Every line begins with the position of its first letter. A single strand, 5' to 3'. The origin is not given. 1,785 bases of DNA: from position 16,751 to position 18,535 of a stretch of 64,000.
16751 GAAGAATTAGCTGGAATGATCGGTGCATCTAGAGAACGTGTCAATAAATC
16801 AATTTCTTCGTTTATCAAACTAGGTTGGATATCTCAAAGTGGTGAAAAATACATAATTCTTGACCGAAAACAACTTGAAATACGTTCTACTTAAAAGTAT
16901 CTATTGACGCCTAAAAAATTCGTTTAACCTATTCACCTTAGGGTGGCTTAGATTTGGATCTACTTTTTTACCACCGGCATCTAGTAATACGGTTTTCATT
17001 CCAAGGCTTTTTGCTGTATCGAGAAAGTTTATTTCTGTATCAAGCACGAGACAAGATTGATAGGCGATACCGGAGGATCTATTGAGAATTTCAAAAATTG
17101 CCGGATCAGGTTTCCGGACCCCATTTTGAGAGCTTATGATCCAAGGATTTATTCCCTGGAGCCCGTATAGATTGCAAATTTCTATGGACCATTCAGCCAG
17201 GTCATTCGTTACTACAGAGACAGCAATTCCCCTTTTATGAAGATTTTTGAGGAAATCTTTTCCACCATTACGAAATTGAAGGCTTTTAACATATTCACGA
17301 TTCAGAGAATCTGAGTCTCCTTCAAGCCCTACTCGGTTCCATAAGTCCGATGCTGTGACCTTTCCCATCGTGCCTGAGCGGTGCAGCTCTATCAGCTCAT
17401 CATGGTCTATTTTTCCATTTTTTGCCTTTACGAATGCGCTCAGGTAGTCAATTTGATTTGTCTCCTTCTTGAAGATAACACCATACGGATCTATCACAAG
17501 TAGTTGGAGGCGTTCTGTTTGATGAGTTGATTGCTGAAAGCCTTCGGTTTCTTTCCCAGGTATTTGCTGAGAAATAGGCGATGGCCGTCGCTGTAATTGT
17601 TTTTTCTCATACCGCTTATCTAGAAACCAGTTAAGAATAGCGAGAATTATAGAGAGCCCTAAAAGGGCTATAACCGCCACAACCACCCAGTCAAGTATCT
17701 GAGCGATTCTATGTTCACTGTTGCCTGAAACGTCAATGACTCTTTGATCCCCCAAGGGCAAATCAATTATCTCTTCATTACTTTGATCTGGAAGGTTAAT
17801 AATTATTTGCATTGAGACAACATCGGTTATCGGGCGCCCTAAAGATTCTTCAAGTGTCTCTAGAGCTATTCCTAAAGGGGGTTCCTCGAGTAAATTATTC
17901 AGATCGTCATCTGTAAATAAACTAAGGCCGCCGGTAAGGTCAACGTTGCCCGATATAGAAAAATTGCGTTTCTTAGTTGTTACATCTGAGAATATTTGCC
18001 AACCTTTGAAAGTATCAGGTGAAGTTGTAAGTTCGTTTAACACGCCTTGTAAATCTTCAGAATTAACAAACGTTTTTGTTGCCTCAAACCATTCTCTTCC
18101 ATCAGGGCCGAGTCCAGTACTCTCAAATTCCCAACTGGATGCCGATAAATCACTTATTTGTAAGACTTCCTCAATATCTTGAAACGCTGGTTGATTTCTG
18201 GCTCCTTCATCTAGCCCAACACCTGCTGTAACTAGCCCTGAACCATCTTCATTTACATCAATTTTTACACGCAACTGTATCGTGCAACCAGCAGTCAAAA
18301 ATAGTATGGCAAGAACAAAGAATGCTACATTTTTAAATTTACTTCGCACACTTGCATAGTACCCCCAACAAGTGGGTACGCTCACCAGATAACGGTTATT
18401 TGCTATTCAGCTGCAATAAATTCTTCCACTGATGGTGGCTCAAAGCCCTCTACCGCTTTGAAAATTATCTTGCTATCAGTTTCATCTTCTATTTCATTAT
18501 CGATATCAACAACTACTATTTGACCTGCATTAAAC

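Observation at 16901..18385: LppM-like lipoprotein ectodomain fused through a TM helix to a cytoplasmic HAD domain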

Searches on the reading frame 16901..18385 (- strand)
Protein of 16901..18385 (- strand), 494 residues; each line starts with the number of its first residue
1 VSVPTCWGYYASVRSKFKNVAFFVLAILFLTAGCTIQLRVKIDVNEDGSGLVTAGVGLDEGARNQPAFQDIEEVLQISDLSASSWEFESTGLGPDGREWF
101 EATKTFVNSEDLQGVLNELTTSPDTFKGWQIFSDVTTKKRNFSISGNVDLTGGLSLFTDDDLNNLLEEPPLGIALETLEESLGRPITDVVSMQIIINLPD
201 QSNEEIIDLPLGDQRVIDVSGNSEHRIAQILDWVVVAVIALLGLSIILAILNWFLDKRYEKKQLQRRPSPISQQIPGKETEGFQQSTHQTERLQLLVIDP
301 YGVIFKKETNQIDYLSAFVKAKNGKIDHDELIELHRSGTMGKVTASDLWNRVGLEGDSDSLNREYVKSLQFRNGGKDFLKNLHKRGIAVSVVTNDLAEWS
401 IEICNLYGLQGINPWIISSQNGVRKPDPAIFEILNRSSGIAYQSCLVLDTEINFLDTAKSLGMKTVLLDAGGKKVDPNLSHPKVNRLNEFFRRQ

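Call 3: search_protein_families(library=pfam, proteins=[window:16901-18385:-], max_evalue=1)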
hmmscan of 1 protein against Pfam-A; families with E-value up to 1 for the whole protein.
window:16901-18385:- (494 aa): 2 families
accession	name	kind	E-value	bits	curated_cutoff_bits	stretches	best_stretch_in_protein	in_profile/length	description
PF13419.12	HAD_2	-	2.6e-07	31.4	23.8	1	364-467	72-177/178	Haloacid dehalogenase-like hydrolase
PF00702.32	Hydrolase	-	3.4e-05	24.8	26.4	1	369-449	97-178/191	haloacid dehalogenase-like hydrolase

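Call 4: search_protein_families(library=ncbifam, proteins=[window:16901-18385:-], max_evalue=1)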
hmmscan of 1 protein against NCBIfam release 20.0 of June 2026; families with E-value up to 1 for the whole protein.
window:16901-18385:- (494 aa): 17 families
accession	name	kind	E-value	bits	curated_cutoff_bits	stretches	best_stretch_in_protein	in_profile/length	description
TIGR02247.1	HAD-1A3-hyp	subfamily_domain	2.1e-09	37.5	125.4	1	377-473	101-200/211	epoxide hydrolase N-terminal domain-like phosphatase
TIGR02253.1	CTE7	subfamily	7.8e-09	35.6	169.75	1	372-489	96-219/221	TIGR02253 family HAD-type hydrolase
TIGR01509.1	HAD-SF-IA-v3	subfamily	2.9e-08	34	29.4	1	367-467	62-153/154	HAD-IA family hydrolase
TIGR02254.1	YjjG_YfnB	equivalog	2.2e-07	30.6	159.9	1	347-490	70-219/223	YjjG family noncanonical pyrimidine nucleotidase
TIGR02252.1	DREG-2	subfamily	2.5e-07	30.7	155.2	1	370-467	105-203/203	HAD hydrolase, REG-2-like, family IA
NF053830.1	RUBPPhHalo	equivalog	1.7e-05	24.6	330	1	363-480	96-215/234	ribulose-1,5-bisphosphate 5-phosphatase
TIGR01993.1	Pyr-5-nucltdase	equivalog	0.00016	21.6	142.9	1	420-467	135-182/183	pyrimidine 5'-nucleotidase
TIGR01449.2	PGP_bact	equivalog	0.00017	21.2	180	1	374-474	89-190/213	phosphoglycolate phosphatase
NF009695.0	PRK13222.1-2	equivalog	0.00019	21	225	1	374-471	98-196/226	phosphoglycolate phosphatase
NF009698.0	PRK13223.1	equivalog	0.0002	20.7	466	1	373-472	104-204/272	phosphoglycolate phosphatase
TIGR01662.1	HAD-SF-IIIA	subfamily_domain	0.0011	19.1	44.6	1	369-469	24-139/141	HAD-IIIA family hydrolase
NF006991.0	PRK09456.1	equivalog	0.0026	17.5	295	1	411-468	127-184/199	glucose-1-phosphatase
NF006976.0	PRK09449.1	equivalog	0.01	15.3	183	1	371-479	96-206/225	pyrimidine 5'-nucleotidase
TIGR01428.1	HAD_type_II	equivalog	0.031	14.3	125.4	1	350-468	69-190/197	haloacid dehalogenase type II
NF052576.1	PymNtasePynAStpc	equivalog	0.074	12.7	350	1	348-445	73-176/229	pyrimidine 5'-nucleotidase PynA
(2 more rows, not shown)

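Call 5: find_homologous_proteins(query=window:16901-18385:-)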
Query window:16901-18385:- (494 aa): 43 proteins with E <= 0.001 among 8000 candidates.
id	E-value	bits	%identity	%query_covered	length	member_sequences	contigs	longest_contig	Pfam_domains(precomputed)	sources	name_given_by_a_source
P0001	0.0e+0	1104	99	100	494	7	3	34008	PF13419.13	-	-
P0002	3.5e-280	948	84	100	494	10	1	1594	-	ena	-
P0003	2.0e-236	803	71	100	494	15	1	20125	PF13419.13,PF00702.33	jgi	-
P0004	9.7e-232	788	73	93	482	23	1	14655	PF13419.13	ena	-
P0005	4.2e-230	782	73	94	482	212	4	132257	PF13419.13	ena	-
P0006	1.3e-224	764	70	94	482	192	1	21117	PF13419.13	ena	-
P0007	1.8e-222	757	70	94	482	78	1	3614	PF13419.13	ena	-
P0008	2.7e-222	757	70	94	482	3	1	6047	PF13419.13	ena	-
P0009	5.4e-220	749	70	93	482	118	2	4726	PF13419.13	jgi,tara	tara:strand:+ start:202 stop:1650 length:1449 start_codon:yes stop_codon:yes gene_type:complete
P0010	1.6e-219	748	70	93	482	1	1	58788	PF13419.13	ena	-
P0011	1.7e-217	741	68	98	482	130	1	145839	PF13419.13,PF00702.33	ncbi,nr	ncbi:MAG: hypothetical protein CBC90_00995 [Acidimicrobiaceae bacterium TMED130]|nr:MAG: hypothetica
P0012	1.7e-188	645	58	97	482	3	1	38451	PF00702.33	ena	-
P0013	1.7e-187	642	58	95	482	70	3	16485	PF00702.33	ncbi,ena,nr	ncbi:MAG: hypothetical protein CL429_02275 [Acidimicrobiaceae bacterium]|nr:hypothetical protein [Ac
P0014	6.8e-185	633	58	97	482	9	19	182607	PF00702.33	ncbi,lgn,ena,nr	ncbi:MAG: HAD-IA family hydrolase [Acidimicrobiales bacterium]|nr:HAD-IA family hydrolase [Acidimicr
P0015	3.9e-184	631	58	98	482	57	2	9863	PF00702.33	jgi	-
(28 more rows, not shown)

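Call 8: search_protein_families(library=pfam, alignment_id=A1, max_evalue=10)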
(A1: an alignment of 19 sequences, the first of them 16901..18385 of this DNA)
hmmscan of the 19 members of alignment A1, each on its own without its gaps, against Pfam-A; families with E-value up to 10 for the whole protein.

A. member 1, window:16901-18385:- (494 aa): 2 families
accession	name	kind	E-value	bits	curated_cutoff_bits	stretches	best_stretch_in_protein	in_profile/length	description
PF13419.12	HAD_2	-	2.6e-07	31.4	23.8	1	364-467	72-177/178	Haloacid dehalogenase-like hydrolase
PF00702.32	Hydrolase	-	3.4e-05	24.8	26.4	1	369-449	97-178/191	haloacid dehalogenase-like hydrolase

B. families by the number of members that match (of 19 scanned): 18 families
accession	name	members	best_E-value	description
PF00702.32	Hydrolase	18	1.3e-14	haloacid dehalogenase-like hydrolase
PF13419.12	HAD_2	18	1.4e-08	Haloacid dehalogenase-like hydrolase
PF12710.13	HAD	10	0.0042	haloacid dehalogenase-like hydrolase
PF13344.12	Hydrolase_6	9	0.0012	Haloacid dehalogenase-like hydrolase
PF13242.12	Hydrolase_like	4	0.00016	HAD-hyrolase-like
PF21552.3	TFC3_eWH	3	0.037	Transcription factor tau 138 kDa subunit, extended winged helix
PF13994.11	PgaD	3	0.087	PgaD-like protein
PF14965.11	BRI3BP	2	0.041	Negative regulator of p53/TP53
PF16028.10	SLC3A2_N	1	0.047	Solute carrier family 3 member 2 N-terminus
PF11992.13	TgpA_N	1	0.073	TgpA N-terminal domain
PF15843.10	DUF4719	1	0.073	Domain of unknown function (DUF4719)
PF23933.1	DUF7269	1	0.076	Family of unknown function (DUF7269)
PF13009.11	Integrase_2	1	0.13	Putative integrase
PF20176.3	DUF6541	1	0.16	Family of unknown function (DUF6541)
PF14257.11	DUF4349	1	0.17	Domain of unknown function (DUF4349)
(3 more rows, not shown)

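Call 9: search_solved_structures(query=A1, max_evalue=10, show_alignments=2)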
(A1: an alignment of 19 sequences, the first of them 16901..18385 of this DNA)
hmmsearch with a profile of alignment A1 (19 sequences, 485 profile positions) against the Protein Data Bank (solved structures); distinct sequences matched with E-value up to 10: 81 (the best 60 are shown).
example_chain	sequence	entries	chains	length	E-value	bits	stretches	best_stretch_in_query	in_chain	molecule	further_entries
2hoq_A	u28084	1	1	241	6.6e-08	34.7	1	360-462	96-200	Putative HAD-hydrolase PH1655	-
2pr7_A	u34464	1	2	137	4.8e-07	31.8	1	364-458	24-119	Haloacid dehalogenase/epoxide hydrolase family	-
9m7d_A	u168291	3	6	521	5.9e-07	31.5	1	354-460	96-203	Haloacid dehalogenase superfamily, subfamily IA, variant 3 with third motif having DD or E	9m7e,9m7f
9mhs_B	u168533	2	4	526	5.9e-07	31.5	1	354-460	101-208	Drimenol Synthase | Haloacid dehalogenase superfamily, subfamily IA, variant 3 with third motif having DD or E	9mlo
1jud_A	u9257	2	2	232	9.5e-07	30.8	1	363-461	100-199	L-2-HALOACID DEHALOGENASE | 2-HALOACID DEHALOGENASE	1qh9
1zrm_A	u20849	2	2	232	2e-06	29.8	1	363-461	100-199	L-2-HALOACID DEHALOGENASE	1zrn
6z1k_A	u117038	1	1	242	3e-05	25.9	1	363-464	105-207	BH32.6 protein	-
2om6_A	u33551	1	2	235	3.7e-05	25.6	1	361-465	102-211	Probable phosphoserine phosphatase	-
6q7p_A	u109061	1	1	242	0.0001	24.1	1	363-464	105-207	OE1.2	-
2yy6_A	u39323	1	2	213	0.00012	23.9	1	367-455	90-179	phosphoglycolate phosphatase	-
2nyv_A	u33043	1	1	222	0.00013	23.8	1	367-455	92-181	Phosphoglycolate phosphatase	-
7o1d_A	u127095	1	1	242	0.00014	23.7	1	363-464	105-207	BH32.7 protein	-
8bp1_A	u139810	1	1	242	0.00014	23.7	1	363-464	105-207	BHMeHis1.0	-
3cnh_A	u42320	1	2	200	0.00014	23.7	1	395-456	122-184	Hydrolase family protein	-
6z1l_A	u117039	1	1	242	0.00017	23.4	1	363-464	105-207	BH32.12 protein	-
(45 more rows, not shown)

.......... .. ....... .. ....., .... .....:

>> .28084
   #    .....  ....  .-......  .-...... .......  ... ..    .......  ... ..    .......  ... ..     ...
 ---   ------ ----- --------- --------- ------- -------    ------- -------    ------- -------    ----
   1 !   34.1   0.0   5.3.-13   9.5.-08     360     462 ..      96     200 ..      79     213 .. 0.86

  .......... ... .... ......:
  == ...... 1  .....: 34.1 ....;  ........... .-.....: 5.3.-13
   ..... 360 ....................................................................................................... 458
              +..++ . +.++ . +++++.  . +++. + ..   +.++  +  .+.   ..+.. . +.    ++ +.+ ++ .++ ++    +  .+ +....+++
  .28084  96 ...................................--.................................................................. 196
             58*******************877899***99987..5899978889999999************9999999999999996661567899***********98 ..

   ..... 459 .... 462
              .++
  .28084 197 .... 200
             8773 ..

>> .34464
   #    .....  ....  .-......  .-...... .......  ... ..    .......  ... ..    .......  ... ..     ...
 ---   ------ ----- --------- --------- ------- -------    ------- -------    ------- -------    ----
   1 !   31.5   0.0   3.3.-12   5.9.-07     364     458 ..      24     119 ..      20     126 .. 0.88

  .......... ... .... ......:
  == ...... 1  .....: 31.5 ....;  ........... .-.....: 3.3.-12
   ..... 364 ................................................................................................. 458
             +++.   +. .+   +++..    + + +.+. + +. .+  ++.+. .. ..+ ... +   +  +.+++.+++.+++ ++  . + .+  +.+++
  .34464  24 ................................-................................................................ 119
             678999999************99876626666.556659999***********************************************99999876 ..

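Call 10: find_related_loci(query=A1, collection=genome_contigs, flank=6000)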
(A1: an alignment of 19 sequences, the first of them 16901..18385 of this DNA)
Query A1 (494 aa) in genome_contigs; peptide patterns used: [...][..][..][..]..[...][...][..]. (x = any residue, [..] = any of these).
51 stretches matched a pattern; 34 encode a relative of the query (tblastn E <= 1e-3); 34 distinct loci.
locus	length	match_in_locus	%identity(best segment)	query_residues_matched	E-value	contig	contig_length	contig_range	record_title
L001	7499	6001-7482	72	1-494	0e+0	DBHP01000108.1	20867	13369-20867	MAG TPA_asm: Candidatus Microthrix sp. UBA825 UBA825_contig_7980, whole genome shotgun sequence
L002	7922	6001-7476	72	1-492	0e+0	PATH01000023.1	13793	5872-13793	MAG: Acidimicrobiaceae bacterium isolate SAT161 94567, whole genome shotgun sequence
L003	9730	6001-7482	70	1-494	0e+0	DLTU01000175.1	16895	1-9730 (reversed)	MAG TPA_asm: Candidatus Microthrix sp. UBA7828 UBA7828_contig_20346, whole genome shotgun sequence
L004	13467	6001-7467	67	6-494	0e+0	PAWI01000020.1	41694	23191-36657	MAG: Acidimicrobiaceae bacterium isolate SAT136 248243, whole genome shotgun sequence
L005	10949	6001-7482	57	1-494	0e+0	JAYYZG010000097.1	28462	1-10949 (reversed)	MAG: Actinomycetota bacterium isolate XB_MAG1154 DB_MAG1154_0097, whole genome shotgun sequence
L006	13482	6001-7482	57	1-494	0e+0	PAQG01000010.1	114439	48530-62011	MAG: Acidimicrobiaceae bacterium isolate SP142 260282, whole genome shotgun sequence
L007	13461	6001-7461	58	7-493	0e+0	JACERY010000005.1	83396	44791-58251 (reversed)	MAG: Acidimicrobiales bacterium isolate MCMED-G02 Acidimicrobiales-MCMED-G02-C5, whole genome shotgun sequence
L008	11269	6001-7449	51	8-492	3e-169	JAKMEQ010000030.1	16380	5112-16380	MAG: Acidimicrobiales bacterium isolate MOX_bin50 MunidaSAW.contigs.fa_k127_109449, whole genome shotgun sequence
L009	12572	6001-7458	51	6-493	6e-160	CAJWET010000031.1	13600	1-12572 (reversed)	MAG TPA_asm: uncultured Acidimicrobiaceae bacterium isolate ERR599132_bin.67_MetaBAT_v2.12.1_MAG genome assembly, contig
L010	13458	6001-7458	50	3-492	2e-159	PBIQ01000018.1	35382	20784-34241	MAG: Acidimicrobiaceae bacterium isolate SP2997 MHASMcontig_3148113, whole genome shotgun sequence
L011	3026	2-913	75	191-494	4e-166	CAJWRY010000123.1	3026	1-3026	MAG TPA_asm: uncultured Candidatus Microthrix sp. isolate ERR598968_bin.49_MetaBAT_v2.12.1_MAG genome assembly, contig: 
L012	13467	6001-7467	49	3-493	2e-156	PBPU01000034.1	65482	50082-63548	MAG: Acidimicrobiaceae bacterium isolate RS349 6745, whole genome shotgun sequence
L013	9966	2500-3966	49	3-493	1e-155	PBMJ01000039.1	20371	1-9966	MAG: Acidimicrobiaceae bacterium isolate SP215 MHASMcontig_1381830, whole genome shotgun sequence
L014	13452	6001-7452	49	8-493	5e-155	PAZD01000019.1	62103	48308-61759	MAG: Acidimicrobiaceae bacterium isolate SP83 77975, whole genome shotgun sequence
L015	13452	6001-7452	49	8-493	7e-148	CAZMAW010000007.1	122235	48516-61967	MAG TPA_asm: uncultured Candidatus Microthrix sp. isolate SRP077602_co4_544 genome assembly, contig: NODE_120_length_122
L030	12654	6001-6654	30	269-489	3e-26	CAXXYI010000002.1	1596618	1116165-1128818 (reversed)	MAG: Dehalococcoidia bacterium isolate 855176fa-af6a-47bc-9da4-2a8a965af2fb genome assembly, contig: contig_2, whole gen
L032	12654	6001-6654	27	256-479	1e-19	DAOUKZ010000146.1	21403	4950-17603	MAG TPA_asm: Dehalococcoidia bacterium isolate S8_371 289288, whole genome shotgun sequence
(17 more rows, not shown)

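Call 20: predict_structure(alignment_id=A1)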
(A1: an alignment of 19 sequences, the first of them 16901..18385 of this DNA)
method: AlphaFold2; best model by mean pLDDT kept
length: 494 residues; sequences in the alignment: 19
mean_pLDDT: 78.0   pTM: 0.42
mean pLDDT of the five models: 78.0, 77.1, 76.4, 73.1, 69.7
residues with pLDDT >= 90: 138; 70-90: 225; 50-70: 81; < 50: 50
segments of 3 or more residues with pLDDT < 50: 1-14, 168-172, 263-289
pLDDT, mean of each block of 10 residues (from residue 1): 41 54 59 74 90 89 71 70 83 84 92 89 85 78 88 72 53 57 68 87 84 86 67 84 94 81 46 32 38 86 75 89 91 91 92 91 91 84 86 91 86 88 88 90 91 91 88 65 82 55
secondary structure, 60 per line:
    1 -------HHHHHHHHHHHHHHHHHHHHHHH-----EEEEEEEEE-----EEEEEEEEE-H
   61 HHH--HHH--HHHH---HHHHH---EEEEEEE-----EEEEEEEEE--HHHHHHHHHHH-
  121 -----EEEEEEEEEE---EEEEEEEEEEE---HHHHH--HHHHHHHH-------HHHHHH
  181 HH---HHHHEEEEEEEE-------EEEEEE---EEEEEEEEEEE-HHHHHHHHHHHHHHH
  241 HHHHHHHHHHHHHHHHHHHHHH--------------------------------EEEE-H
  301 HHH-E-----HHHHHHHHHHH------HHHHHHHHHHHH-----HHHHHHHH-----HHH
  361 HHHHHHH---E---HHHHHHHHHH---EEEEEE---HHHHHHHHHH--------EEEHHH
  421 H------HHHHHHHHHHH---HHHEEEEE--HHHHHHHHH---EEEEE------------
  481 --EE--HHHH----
elements in order: H8-30 E36-44 E50-58 H60-63 H71-74 H78-82 E86-92 E98-106 H109-119 E126-135 E139-149 H153-157 H160-167 H175-182 H186-189 E190-197 E205-210 E214-224 H226-262 E295-298 H300-303 H311-321 H328-339 H345-352 H358-367 H375-384 E388-393 H397-406 E415-417 H418-421 H428-438 E445-449 H452-460 E464-468 H487-490

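Call 26: fold_search(model_id=the predicted structure, library=pdb)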
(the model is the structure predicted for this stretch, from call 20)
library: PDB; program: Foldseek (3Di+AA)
matches with E <= 10: 1081; with E <= 0.001: 305
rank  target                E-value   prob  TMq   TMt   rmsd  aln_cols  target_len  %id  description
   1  4ygq                  1.4e-09  1.00  0.32  0.66   5.2       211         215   19  Crystal structure of HAD phosphatase from Thermococcus onnurineus (released 2015-04-22)
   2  2no5_A                1.7e-09  1.00  0.28  0.57   7.8       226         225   16  Crystal Structure analysis of a Dehalogenase with intermediate complex (released 2007-09-25)
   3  1zrm                  2.2e-09  1.00  0.31  0.63   5.3       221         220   18  CRYSTAL STRUCTURE OF THE REACTION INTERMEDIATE OF L-2-HALOACID DEHALOGENASE WITH 2-CHLORO-N-BUTYRATE (released 1999-03-23)
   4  2no4_B                2.2e-09  1.00  0.28  0.57   8.0       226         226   17  Crystal Structure analysis of a Dehalogenase (released 2007-09-25)
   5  3cnh_B                3.4e-09  1.00  0.32  0.75   3.4       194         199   18  Crystal structure of predicted hydrolase of haloacid dehalogenase-like superfamily (NP_295428.1) from Deinococcus radi (released 2008-04-08)
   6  4dcc                  3.4e-09  1.00  0.31  0.68   4.1       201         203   18  Crystal structure of had family enzyme bt-2542 from bacteroides thetaiotaomicron (target efi-501088) (released 2012-02-22)
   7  2no4_A                3.4e-09  1.00  0.29  0.59   7.5       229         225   18  Crystal Structure analysis of a Dehalogenase (released 2007-09-25)
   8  4f72_A                3.9e-09  1.00  0.31  0.72   3.8       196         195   17  Crystal structure of had family enzyme bt-2542 (target efi-501088) from Bacteroides thetaiotaomicron, asp12ala mutant, (released 2012-06-20)
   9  3i76_C                4.1e-09  1.00  0.30  0.61   6.6       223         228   17  The crystal structure of the orthorhombic form of the putative HAD-hydrolase YfnB from Bacillus subtilis bound to magn (released 2009-07-21)
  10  1x42                  4.9e-09  1.00  0.32  0.62   5.1       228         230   17  Crystal structure of a haloacid dehalogenase family protein (PH0459) from Pyrococcus horikoshii OT3 (released 2005-11-12)
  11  3i76_A                5.2e-09  1.00  0.30  0.60   6.0       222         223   18  The crystal structure of the orthorhombic form of the putative HAD-hydrolase YfnB from Bacillus subtilis bound to magn (released 2009-07-21)
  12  3cnh_A                6.9e-09  1.00  0.32  0.74   2.8       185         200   17  Crystal structure of predicted hydrolase of haloacid dehalogenase-like superfamily (NP_295428.1) from Deinococcus radi (released 2008-04-08)
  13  4f71_A                6.9e-09  1.00  0.31  0.69   4.0       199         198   16  Crystal structure of had family enzyme bt-2542 (target efi-501088) from Bacteroides thetaiotaomicron, wild-type protei (released 2012-06-20)
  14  6q7q                  7.3e-09  1.00  0.30  0.58   5.6       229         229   18  Crystal structure of OE1.3 (released 2019-06-05)
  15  9ful                  9.8e-09  1.00  0.29  0.58   7.8       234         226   18  Crystal structure of SNAr1.3 in complex with iodide (released 2025-01-29)
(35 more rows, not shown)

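Call 61: search_protein_families(library=pfam, proteins=[L030:1220-3829:+, L030:4604-5263:+, L030:5336-5995:+, L030:6747-7988:-, L030:8079-10025:+, L032:3285-4631:+, L032:5120-6079:+, L032:6767-7735:-, L032:8239-9333:-, L032:9123-11726:+], max_evalue=0.0001)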
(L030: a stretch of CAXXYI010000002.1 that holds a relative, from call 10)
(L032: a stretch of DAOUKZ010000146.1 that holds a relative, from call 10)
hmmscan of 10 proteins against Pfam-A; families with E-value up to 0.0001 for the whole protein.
L030:1220-3829:+ (869 aa): 2 families
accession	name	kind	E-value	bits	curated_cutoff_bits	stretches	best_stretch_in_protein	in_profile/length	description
PF01011.28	PQQ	-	1.4e-191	638.7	26.7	1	245-849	1-595/595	Glucose/ethanol/alcohol dehydrogenase, beta-propeller domain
PF13360.13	PQQ_2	-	6.7e-20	72.2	27.6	3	313-603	4-211/233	Outer membrane protein assembly factor BamB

L030:4604-5263:+ (219 aa): 2 families
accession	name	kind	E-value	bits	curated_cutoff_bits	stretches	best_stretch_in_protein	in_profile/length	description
PF00583.31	Acetyltransf_1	-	7.7e-12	45.9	20.7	1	63-152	14-103/116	Acetyltransferase (GNAT) family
PF13508.13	Acetyltransf_7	-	1.2e-06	29.2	27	1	87-147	7-67/84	Acetyltransferase (GNAT) domain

L030:5336-5995:+ (219 aa): 3 families
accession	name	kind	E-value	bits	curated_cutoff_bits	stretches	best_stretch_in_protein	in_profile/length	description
PF12710.13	HAD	-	3e-18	67.3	27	1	16-178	1-189/189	haloacid dehalogenase-like hydrolase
PF00702.32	Hydrolase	-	1.2e-13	52.4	26.4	1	13-181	1-191/191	haloacid dehalogenase-like hydrolase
PF08282.18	Hydrolase_3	-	2.2e-07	31.3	20.9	1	145-188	187-230/255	haloacid dehalogenase-like hydrolase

L030:6747-7988:- (413 aa): 1 family
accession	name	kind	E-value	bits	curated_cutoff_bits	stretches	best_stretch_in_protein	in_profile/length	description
PF00293.34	NUDIX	-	5.6e-16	59.2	21.1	1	262-378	5-120/134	NUDIX domain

L030:8079-10025:+ (648 aa): 2 families
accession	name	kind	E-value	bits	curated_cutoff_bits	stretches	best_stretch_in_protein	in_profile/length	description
PF00005.33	ABC_tran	-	8.6e-28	98.1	25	1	355-499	1-136/137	ABC transporter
PF13304.12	AAA_21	-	1.3e-10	42.3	27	1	466-534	232-303/304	AAA domain, putative AbiEii toxin, Type IV TA system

L032:3285-4631:+ (448 aa): 5 families
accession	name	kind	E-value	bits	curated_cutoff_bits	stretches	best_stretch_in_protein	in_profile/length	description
PF12631.12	MnmE_helical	-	4.5e-52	177.7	40.1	1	122-445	1-211/211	MnmE helical domain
PF10396.14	TrmE_N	-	3.6e-37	127.6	29.8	1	5-119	1-117/117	GTP-binding protein TrmE N-terminus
PF01926.29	MMR_HSR1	-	2.4e-29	102.2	21.9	1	218-330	2-113/113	50S ribosome-binding GTPase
PF02421.24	FeoB_N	-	2.1e-12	47.3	27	1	217-336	2-120/156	Ferrous iron transport protein B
PF00350.29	Dynamin_N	-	6.1e-06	26.8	27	0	219-251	2-34/168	Dynamin family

L032:5120-6079:+ (319 aa): 3 families
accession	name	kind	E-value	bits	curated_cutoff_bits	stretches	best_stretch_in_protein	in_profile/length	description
PF00903.31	Glyoxalase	-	6e-13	49.7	20.6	1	192-290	2-98/121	Glyoxalase/Bleomycin resistance protein/Dioxygenase superfamily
PF13669.12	Glyoxalase_4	-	6.2e-13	49.4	27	1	31-133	2-98/109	Glyoxalase/Bleomycin resistance protein/Dioxygenase superfamily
PF13468.12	Glyoxalase_3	-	1.2e-05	25.9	25.1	0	31-137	3-107/176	Glyoxalase-like domain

L032:6767-7735:- (322 aa): 0 families

L032:8239-9333:- (364 aa): 0 families

L032:9123-11726:+ (867 aa): 0 families

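Call 68: search_protein_families(library=pfam, alignment_id=A6, max_evalue=0.01)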
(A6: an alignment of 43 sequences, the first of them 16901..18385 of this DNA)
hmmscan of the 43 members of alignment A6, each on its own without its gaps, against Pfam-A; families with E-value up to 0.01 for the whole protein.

A. member 1, window:16901-18385:- (494 aa): 2 families
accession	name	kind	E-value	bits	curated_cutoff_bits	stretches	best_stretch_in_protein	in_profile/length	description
PF13419.12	HAD_2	-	2.6e-07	31.4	23.8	1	364-467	72-177/178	Haloacid dehalogenase-like hydrolase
PF00702.32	Hydrolase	-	3.4e-05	24.8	26.4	1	369-449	97-178/191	haloacid dehalogenase-like hydrolase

B. families by the number of members that match (of 43 scanned): 11 families
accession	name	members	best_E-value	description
PF00702.32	Hydrolase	38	3.8e-18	haloacid dehalogenase-like hydrolase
PF13419.12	HAD_2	26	4.1e-11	Haloacid dehalogenase-like hydrolase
PF13242.12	Hydrolase_like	8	0.00011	HAD-hyrolase-like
PF21946.1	LppM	6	0.00028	LppM domain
PF12710.13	HAD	3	5.1e-05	haloacid dehalogenase-like hydrolase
PF13344.12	Hydrolase_6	3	0.0079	Haloacid dehalogenase-like hydrolase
PF20087.4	DUF6479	1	0.00064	Family of unknown function (DUF6479)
PF19926.4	DUF6389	1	0.0031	Family of unknown function (DUF6389)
PF11848.13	DUF3368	1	0.0081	Domain of unknown function (DUF3368)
PF07332.16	Phage_holin_3_6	1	0.0083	Putative Actinobacterial Holin-X, holin superfamily III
PF02832.22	Flavi_glycop_C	1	0.0089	Flavivirus glycoprotein, immunoglobulin-like domain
